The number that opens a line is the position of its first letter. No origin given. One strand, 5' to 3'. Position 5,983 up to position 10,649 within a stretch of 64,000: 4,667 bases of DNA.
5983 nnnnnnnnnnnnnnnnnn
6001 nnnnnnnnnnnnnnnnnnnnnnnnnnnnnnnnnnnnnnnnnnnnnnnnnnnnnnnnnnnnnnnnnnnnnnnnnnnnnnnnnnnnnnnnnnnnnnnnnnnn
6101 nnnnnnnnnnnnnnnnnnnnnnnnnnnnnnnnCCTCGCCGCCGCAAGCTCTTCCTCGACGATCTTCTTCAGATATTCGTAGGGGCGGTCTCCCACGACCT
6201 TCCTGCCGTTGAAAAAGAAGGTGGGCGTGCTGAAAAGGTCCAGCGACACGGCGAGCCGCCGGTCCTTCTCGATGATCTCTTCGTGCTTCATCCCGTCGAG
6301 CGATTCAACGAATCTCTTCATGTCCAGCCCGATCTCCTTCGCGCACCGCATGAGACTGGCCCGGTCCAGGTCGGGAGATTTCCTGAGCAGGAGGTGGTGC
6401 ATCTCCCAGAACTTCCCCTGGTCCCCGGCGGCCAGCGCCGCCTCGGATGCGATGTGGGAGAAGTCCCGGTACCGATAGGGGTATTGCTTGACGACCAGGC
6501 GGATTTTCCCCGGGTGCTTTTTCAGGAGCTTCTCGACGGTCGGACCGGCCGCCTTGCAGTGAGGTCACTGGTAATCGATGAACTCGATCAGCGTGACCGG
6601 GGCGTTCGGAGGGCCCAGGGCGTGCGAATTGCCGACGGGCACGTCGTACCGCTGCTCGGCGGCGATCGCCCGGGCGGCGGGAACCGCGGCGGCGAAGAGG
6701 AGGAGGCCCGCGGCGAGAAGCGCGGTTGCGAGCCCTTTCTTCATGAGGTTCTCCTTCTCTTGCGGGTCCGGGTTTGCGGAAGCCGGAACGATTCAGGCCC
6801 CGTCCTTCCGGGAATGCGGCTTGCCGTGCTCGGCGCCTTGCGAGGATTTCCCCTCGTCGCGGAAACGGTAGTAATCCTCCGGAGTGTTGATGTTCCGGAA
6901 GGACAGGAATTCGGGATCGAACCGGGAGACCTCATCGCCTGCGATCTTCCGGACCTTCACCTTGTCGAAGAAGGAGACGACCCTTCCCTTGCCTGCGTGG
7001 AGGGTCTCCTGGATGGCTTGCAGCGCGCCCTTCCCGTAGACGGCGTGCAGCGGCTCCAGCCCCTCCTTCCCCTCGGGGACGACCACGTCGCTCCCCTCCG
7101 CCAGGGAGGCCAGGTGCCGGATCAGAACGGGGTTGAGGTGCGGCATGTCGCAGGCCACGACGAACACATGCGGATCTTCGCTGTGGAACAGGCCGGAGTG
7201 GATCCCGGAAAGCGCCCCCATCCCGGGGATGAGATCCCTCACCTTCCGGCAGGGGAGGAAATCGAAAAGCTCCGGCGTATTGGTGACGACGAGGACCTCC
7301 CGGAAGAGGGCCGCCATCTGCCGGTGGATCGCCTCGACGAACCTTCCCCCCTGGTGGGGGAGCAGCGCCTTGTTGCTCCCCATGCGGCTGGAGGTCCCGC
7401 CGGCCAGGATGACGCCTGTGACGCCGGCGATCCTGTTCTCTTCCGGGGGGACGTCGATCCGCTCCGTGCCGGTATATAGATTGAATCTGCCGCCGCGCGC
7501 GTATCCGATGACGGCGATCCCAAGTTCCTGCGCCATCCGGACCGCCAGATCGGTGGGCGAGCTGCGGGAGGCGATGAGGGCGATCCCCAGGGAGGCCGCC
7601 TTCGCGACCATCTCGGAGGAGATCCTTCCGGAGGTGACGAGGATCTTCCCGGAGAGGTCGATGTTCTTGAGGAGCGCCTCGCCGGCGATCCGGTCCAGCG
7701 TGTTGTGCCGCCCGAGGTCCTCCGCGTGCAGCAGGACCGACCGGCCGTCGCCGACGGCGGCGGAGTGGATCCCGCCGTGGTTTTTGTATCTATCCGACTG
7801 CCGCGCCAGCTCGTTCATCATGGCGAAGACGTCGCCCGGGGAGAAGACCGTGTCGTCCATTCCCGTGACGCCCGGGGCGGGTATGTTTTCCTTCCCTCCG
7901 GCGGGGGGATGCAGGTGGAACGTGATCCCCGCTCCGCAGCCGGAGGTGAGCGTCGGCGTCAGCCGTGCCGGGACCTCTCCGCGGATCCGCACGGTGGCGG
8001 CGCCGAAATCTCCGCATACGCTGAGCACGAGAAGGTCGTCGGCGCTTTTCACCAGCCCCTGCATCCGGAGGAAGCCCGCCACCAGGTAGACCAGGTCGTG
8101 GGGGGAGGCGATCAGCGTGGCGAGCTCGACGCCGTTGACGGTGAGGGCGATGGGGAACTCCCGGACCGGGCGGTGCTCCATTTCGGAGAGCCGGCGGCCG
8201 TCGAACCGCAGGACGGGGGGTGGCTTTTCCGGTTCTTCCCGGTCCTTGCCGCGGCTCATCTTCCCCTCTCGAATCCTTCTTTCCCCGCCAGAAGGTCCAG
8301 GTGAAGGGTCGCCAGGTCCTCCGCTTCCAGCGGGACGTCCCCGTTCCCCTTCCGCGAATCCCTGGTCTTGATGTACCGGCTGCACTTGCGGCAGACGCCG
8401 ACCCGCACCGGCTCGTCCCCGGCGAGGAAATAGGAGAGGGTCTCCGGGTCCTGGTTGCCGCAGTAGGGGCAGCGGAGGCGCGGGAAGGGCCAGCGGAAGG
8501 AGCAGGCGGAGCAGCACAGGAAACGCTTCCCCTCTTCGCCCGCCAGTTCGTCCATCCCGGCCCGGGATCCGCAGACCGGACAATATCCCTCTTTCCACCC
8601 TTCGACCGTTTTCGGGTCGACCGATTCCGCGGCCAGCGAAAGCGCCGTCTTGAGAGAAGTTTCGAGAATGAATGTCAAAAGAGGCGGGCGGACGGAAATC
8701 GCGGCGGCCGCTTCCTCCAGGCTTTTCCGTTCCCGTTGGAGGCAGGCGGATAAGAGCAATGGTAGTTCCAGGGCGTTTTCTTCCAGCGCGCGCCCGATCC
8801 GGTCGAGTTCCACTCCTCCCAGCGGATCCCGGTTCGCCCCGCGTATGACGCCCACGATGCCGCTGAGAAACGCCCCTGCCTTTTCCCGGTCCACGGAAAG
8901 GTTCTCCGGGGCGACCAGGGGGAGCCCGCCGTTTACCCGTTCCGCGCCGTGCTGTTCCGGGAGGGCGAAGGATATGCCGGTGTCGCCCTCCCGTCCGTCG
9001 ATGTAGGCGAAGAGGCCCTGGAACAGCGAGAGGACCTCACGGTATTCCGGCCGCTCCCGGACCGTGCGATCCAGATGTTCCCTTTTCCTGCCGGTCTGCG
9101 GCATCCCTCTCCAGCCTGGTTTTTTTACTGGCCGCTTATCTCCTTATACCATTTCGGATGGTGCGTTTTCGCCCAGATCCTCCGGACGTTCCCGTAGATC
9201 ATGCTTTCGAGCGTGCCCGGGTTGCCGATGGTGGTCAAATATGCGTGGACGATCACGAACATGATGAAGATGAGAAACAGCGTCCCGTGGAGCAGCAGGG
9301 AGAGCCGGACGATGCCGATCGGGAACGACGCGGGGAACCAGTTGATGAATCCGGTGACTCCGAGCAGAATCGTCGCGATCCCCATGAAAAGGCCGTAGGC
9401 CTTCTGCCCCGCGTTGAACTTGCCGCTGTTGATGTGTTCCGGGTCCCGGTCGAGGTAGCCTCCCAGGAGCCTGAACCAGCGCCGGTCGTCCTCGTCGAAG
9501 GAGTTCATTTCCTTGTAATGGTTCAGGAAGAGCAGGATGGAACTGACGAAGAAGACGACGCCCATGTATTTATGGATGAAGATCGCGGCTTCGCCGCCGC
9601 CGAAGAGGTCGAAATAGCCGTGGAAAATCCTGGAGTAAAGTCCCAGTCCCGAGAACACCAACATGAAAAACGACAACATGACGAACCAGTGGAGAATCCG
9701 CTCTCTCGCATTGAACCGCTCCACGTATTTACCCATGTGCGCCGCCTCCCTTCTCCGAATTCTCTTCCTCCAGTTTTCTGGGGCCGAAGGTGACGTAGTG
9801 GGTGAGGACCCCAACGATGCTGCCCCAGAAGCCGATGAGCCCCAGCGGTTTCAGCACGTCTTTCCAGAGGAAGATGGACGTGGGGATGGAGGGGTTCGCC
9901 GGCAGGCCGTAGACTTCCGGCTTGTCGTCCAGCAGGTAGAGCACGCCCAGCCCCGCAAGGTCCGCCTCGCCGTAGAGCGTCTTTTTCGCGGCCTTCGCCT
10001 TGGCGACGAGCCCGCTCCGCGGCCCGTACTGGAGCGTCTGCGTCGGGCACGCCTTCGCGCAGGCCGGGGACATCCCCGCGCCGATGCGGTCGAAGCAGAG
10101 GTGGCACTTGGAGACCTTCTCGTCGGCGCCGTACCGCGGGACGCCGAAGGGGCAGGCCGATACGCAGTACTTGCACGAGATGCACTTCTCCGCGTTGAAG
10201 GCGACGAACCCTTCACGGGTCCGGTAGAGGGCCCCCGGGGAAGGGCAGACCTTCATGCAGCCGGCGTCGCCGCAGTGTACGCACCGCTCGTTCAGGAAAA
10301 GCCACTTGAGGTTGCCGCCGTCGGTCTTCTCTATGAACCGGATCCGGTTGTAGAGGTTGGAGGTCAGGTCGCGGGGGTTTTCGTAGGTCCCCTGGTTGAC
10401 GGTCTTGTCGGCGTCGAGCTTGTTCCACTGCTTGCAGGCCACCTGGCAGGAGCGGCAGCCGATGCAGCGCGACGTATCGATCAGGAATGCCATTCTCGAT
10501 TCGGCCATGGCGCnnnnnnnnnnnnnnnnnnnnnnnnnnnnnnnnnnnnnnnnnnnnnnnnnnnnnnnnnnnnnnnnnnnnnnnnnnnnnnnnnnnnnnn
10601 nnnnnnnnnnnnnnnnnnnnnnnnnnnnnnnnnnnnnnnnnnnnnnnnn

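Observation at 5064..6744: UxxC selenoprotein DsbA-like oxidoreductase plus di-heme cytochrome c peroxidase appended to a selenocysteine FDH operon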

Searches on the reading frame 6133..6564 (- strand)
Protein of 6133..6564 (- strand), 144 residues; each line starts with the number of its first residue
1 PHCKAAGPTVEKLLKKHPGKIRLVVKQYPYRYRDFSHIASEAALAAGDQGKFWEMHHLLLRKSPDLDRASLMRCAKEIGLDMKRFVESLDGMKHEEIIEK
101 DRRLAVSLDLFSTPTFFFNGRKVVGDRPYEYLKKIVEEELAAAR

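Call 71: search_protein_representatives(protein=window:6133-6564:-)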
Query: 144 residues. Proteins with E-value up to 0.001 (for the whole library): 24283; up to 1e-10: 7875; up to 1e-30: 740. The best 150 are listed.
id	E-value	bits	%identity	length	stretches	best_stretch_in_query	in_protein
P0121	1.3e-133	456.4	35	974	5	3-141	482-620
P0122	4.4e-133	454.7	36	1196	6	9-133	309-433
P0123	1.1e-131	450.2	35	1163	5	1-142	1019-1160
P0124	1.6e-110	381.6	39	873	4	1-143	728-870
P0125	1.9e-110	381.3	38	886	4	1-143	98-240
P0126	6.4e-106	366.6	36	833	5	1-143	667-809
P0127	1.4e-99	346.1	36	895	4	1-143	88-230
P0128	4.5e-99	344.5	37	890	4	1-141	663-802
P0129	9.2e-99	343.4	38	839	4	1-143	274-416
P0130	1.8e-98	342.5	34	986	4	1-139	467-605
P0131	3.2e-97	338.4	34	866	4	1-141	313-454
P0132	2.1e-93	326.1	36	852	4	1-142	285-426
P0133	1.0e-91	320.6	36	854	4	1-143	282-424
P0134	3.1e-91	319.1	42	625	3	1-142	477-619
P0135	6.2e-91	318.1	38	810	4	1-123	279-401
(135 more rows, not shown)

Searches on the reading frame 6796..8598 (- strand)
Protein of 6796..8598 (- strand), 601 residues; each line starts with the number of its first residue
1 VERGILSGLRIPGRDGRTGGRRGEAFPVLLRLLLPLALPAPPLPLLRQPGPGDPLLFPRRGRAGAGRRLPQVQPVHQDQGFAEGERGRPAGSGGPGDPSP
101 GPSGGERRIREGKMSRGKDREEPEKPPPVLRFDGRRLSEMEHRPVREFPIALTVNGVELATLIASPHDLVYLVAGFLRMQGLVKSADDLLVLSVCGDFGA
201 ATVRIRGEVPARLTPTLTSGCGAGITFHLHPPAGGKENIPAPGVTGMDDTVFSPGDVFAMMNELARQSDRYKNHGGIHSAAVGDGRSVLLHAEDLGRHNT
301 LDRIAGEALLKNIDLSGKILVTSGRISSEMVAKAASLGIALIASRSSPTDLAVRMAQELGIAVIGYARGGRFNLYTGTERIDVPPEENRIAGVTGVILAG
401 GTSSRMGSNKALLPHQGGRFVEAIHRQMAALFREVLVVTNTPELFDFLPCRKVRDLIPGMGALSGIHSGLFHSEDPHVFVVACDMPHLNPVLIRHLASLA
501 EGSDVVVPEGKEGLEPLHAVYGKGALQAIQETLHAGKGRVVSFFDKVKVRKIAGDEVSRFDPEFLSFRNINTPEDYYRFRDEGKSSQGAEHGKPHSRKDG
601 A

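Call 7: search_protein_families(library=pfam, proteins=[window:6796-8598:-])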
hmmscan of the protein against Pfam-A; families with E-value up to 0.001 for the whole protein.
window:6796-8598:- (601 aa): 2 families
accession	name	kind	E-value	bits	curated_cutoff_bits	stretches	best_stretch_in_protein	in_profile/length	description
PF02634.21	FdhD-NarQ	-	1.7e-70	237.9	27.2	1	145-381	1-236/237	FdhD/NarQ family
PF12804.13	NTP_transf_3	-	1.8e-36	126.2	27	1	395-540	1-152/160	MobA-like NTP transferase domain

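Call 35: search_protein_families(library=ncbifam, proteins=[window:6796-8250:-], max_evalue=0.00001)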
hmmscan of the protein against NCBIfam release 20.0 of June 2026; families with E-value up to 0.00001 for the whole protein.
window:6796-8250:- (485 aa): 13 families
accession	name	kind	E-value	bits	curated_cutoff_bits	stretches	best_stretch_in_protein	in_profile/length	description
NF011056.0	PRK14489.1-1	equivalog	4.3e-51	174.1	379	1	275-467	4-198/363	bifunctional molybdenum cofactor guanylyltransferase MobA/molybdopterin-guanine dinucleotide biosynthesis adaptor protein MobB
NF001943.0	PRK00724.1-2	equivalog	3.9e-49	167.1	269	1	13-266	10-273/274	formate dehydrogenase accessory sulfurtransferase FdhD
TIGR00129.1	fdhD_narQ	equivalog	1.8e-48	165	140.9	1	25-265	2-235/237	formate dehydrogenase accessory sulfurtransferase FdhD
NF001457.0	PRK00317.1-3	equivalog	9.3e-31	106.9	164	1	278-461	3-191/200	molybdenum cofactor guanylyltransferase MobA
TIGR02665.1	molyb_mobA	equivalog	2.4e-24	86.4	151.85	1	278-459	2-184/186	molybdenum cofactor guanylyltransferase MobA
NF002741.0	PRK02726.1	equivalog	1.6e-22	80.2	179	1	277-464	8-195/200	molybdenum cofactor guanylyltransferase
NF001855.0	PRK00576.1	equivalog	1.9e-19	70.1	205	1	277-440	7-176/197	molybdenum cofactor guanylyltransferase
NF001837.0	PRK00560.1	equivalog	6.9e-16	58.5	182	1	276-461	8-185/196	molybdenum cofactor guanylyltransferase MobA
TIGR03310.1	matur_MocA_YgfJ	equivalog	9e-15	55.1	186.45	1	279-398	2-131/188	molybdenum cofactor cytidylyltransferase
NF011059.0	PRK14490.1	equivalog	1.1e-14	54.3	354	1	277-464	181-366/374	bifunctional molybdenum cofactor guanylyltransferase MobA/molybdopterin-guanine dinucleotide biosynthesis adaptor protein MobB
NF011070.0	PRK14500.1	equivalog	1.8e-12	47.2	606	1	278-464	168-352/358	putative bifunctional molybdopterin-guanine dinucleotide biosynthesis protein MoaC/MobA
NF011057.0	PRK14489.1-2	subfamily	1.3e-09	37.9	541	1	274-464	4-195/363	bifunctional molybdenum cofactor guanylyltransferase MobA/molybdopterin-guanine dinucleotide biosynthesis adaptor protein MobB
NF011058.0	PRK14489.1-3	exception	4.1e-07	28.9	820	1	267-463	2-201/382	molybdenum cofactor guanylyltransferase MobA, DUF3305 domain-containing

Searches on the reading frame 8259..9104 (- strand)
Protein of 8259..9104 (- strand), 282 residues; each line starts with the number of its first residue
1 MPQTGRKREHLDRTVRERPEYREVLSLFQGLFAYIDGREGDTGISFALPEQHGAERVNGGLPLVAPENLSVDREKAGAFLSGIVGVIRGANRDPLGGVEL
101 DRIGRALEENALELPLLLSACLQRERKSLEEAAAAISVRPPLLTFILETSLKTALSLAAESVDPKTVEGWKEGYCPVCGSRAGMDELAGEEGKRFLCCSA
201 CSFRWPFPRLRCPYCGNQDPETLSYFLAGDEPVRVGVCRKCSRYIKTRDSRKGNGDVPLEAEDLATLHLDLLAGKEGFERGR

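Call 35: search_protein_families(library=ncbifam, proteins=[window:8259-9104:-], max_evalue=0.00001)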
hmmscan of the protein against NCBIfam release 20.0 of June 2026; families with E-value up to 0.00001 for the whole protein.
window:8259-9104:- (282 aa): 2 families
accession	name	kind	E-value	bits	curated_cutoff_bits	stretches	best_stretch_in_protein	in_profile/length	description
TIGR01562.1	FdhE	equivalog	4.2e-16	59.4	187.65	1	144-280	154-296/305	formate dehydrogenase accessory protein FdhE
NF002925.0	PRK03564.1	equivalog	2e-13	50.7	426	1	168-280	183-296/309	formate dehydrogenase accessory protein FdhE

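Call 74: find_encoding_contigs(protein=window:8259-9104:-, flank=1000, max_places=2)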
Protein window:8259-9104:- (282 aa): 2 contigs read that carry it; 2 places shown.
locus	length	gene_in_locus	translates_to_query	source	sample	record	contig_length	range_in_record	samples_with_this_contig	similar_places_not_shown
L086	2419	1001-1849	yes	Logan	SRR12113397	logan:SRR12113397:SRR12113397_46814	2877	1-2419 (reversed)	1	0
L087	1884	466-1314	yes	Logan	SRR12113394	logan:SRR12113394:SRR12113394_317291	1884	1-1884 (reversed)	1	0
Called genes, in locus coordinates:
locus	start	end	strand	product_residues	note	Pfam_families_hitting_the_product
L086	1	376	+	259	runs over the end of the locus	PF12797:Fer4_2 (weak), PF12838:Fer4_7, PF13187:Fer4_9 (weak), PF13237:Fer4_10, PF13247:Fer4_11, PF14697:Fer4_21 (weak), PF00037:Fer4 (weak), PF09163:Form-deh_trans, +4 more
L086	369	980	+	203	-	PF01292:Ni_hydr_CYTB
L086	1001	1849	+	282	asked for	PF24859:FdhE_central (weak), PF24860:FdhE_C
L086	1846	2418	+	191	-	?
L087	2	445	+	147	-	?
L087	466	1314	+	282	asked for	PF24859:FdhE_central (weak), PF24860:FdhE_C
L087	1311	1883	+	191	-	?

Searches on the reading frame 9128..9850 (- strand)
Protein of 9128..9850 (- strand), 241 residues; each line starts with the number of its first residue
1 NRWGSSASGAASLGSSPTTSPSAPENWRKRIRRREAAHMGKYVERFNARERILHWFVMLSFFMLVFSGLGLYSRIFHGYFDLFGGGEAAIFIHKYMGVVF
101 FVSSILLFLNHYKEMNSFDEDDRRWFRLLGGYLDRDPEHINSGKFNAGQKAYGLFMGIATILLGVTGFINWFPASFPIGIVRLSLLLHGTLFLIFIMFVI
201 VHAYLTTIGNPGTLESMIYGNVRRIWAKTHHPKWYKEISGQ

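Call 33: search_protein_families(library=pfam, proteins=[window:9128-9850:-], max_evalue=0.00001)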
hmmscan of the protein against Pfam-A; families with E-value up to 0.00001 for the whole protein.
window:9128-9850:- (241 aa): 1 family
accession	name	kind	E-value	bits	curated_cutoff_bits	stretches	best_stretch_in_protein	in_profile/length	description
PF01292.26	Ni_hydr_CYTB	-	1.4e-27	97.1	30.1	1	45-220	1-179/179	Prokaryotic cytochrome b561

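Call 35: search_protein_families(library=ncbifam, proteins=[window:9128-9736:-], max_evalue=0.00001)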
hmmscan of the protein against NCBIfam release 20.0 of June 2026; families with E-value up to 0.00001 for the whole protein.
window:9128-9736:- (203 aa): 4 families
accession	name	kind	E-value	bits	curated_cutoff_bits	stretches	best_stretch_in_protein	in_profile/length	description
TIGR01583.1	formate-DH-gamm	equivalog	1e-49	169.3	115.85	1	5-201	2-202/204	formate dehydrogenase subunit gamma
NF007924.0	PRK10639.1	equivalog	1.9e-37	129.1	341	1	4-201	6-203/211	formate dehydrogenase cytochrome b556 subunit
NF007558.0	PRK10179.1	equivalog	6.8e-32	110.9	339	1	5-201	7-205/217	formate dehydrogenase-N subunit gamma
NF011582.1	PRK15006.1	equivalog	3.5e-07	30.1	204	1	104-185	163-247/248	thiosulfate reductase cytochrome B subunit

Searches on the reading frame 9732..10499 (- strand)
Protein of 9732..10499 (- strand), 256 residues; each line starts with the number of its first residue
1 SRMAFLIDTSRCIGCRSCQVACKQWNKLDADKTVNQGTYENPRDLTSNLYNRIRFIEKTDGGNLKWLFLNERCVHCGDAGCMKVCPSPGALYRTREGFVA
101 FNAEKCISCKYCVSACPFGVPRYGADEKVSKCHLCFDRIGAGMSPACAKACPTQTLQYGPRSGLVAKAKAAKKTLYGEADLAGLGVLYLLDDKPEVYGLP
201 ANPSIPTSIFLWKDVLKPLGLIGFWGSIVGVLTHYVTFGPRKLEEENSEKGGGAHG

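Call 33: search_protein_families(library=pfam, proteins=[window:9732-10499:-], max_evalue=0.00001)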
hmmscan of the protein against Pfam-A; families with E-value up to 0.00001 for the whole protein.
window:9732-10499:- (256 aa): 11 families
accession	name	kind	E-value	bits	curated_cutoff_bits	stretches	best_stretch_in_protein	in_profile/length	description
PF13247.11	Fer4_11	-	4.1e-23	81.9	26.2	1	65-159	2-98/100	4Fe-4S dicluster domain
PF09163.16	Form-deh_trans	-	5e-17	61.9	22.1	1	205-246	1-42/44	Formate dehydrogenase N, transmembrane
PF12838.12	Fer4_7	-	2.1e-16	60.6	27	1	11-87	1-50/52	4Fe-4S dicluster domain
PF12797.12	Fer4_2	-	8.3e-15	54.1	24.5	2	99-118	3-22/22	4Fe-4S binding domain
PF12837.12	Fer4_6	-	9.5e-15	54.2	25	1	98-121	1-24/24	4Fe-4S binding domain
PF13237.11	Fer4_10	-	1.9e-13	50.5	25.5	1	69-117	5-53/53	4Fe-4S dicluster domain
PF13187.11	Fer4_9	-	4.9e-12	46.1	27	1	11-87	1-49/52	4Fe-4S dicluster domain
PF00037.32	Fer4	-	3.7e-11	42.8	21.1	1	100-120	2-22/24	4Fe-4S binding domain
PF14697.11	Fer4_21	-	4.1e-09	36.9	35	1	71-118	6-53/59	4Fe-4S dicluster domain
PF12800.12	Fer4_4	-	2.7e-07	30.8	24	0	104-119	2-17/17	4Fe-4S binding domain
PF13484.11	Fer4_16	-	2.8e-06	28.4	30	0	105-124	1-20/66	4Fe-4S double cluster binding domain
